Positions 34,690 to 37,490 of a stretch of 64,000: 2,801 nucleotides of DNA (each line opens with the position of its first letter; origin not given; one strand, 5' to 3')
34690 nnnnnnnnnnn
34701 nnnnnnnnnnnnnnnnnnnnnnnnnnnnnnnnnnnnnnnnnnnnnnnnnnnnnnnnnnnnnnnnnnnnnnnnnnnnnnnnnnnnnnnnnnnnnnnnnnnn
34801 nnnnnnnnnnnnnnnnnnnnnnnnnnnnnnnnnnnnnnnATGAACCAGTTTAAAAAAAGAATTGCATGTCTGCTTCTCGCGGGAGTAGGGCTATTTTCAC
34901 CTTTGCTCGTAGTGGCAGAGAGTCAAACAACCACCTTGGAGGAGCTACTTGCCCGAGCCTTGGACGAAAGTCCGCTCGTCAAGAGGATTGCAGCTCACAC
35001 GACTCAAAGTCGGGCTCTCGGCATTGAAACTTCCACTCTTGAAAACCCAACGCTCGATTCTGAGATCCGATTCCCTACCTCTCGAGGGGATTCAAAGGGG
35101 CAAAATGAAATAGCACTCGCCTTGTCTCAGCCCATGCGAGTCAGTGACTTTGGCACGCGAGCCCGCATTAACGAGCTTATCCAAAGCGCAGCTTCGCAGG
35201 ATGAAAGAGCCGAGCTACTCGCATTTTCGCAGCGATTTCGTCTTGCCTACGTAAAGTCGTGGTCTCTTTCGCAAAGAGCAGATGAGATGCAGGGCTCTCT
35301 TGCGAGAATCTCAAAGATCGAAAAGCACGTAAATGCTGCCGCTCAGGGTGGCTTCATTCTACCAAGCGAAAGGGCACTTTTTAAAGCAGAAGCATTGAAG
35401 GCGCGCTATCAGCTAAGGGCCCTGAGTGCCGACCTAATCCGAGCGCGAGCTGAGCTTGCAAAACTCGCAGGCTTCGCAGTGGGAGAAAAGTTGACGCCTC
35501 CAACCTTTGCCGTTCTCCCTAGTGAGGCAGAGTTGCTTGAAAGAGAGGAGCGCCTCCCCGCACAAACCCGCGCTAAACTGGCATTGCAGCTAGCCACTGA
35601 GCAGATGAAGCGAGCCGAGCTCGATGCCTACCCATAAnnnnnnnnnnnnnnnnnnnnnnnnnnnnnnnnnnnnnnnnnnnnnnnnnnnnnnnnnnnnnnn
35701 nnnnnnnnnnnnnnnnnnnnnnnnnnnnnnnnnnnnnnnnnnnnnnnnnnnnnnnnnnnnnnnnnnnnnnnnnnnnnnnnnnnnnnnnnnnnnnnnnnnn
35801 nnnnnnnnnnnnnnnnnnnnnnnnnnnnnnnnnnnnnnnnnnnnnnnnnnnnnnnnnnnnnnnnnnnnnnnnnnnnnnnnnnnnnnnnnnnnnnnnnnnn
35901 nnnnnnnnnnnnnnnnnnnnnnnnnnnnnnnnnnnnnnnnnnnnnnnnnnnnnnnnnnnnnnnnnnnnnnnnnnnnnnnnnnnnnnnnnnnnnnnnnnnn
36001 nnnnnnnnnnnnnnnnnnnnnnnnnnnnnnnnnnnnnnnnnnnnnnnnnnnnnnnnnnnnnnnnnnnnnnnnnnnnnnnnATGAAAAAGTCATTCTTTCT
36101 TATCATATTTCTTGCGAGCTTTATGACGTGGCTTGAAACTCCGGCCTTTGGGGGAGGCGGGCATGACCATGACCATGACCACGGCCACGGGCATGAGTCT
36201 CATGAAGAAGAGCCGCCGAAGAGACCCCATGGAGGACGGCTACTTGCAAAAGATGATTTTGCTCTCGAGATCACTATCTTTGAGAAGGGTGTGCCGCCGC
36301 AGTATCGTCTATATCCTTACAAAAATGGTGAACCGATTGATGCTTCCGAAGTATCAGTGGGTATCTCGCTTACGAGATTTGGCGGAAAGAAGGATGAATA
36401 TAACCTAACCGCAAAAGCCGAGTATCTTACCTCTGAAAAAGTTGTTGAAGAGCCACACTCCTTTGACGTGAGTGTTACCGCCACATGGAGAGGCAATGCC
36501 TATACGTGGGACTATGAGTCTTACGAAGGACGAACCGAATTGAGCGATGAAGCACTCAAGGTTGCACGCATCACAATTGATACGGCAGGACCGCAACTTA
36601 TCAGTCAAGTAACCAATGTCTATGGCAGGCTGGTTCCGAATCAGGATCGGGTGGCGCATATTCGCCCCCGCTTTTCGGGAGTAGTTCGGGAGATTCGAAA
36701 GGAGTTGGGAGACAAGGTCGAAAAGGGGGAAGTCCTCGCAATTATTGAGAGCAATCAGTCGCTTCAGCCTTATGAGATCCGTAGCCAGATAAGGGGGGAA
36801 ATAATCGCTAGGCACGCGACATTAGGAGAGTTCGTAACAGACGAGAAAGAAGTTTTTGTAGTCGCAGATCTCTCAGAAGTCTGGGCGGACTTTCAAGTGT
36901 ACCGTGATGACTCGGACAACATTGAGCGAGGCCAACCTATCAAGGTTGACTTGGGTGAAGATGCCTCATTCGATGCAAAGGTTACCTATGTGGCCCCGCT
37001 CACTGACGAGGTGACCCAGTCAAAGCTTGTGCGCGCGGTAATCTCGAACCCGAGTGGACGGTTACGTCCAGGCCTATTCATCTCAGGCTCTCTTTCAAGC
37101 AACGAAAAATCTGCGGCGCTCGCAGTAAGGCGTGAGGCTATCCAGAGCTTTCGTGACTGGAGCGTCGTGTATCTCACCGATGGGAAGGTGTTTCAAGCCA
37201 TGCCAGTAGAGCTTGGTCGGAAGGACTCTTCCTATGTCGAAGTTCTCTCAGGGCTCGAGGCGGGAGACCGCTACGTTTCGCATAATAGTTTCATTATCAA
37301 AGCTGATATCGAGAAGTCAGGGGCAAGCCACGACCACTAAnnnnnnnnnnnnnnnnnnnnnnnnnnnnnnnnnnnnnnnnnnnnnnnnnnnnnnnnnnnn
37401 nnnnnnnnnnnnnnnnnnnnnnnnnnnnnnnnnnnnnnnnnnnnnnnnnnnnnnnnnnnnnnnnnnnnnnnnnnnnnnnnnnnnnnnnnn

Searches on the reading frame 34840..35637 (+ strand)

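Call 13: search_protein_families(library=pfam, proteins=[window:34840-35637:+], max_evalue=0.001)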
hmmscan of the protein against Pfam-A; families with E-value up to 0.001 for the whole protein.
window:34840-35637:+ (265 aa): 1 family
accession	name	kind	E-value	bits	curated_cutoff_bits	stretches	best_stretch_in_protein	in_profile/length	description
PF02321.23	OEP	-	0.00028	21.2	22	1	33-211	1-187/187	Outer membrane efflux protein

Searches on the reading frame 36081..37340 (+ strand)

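Call 13: search_protein_families(library=pfam, proteins=[window:36081-37340:+], max_evalue=0.001)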
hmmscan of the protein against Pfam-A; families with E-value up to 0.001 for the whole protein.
window:36081-37340:+ (419 aa): 3 families
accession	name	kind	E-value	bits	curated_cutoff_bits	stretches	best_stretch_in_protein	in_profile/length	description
PF16576.10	HlyD_D23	-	3.1e-30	105.5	30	2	225-333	103-213/214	Barrel-sandwich domain of CusB or HlyD membrane-fusion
PF13437.12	HlyD_3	-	1.4e-15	58.4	22.2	1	233-331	2-106/106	HlyD family secretion protein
PF13533.13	Biotin_lipoyl_2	-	0.0004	20.6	29.8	0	194-223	3-32/32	Biotin-lipoyl like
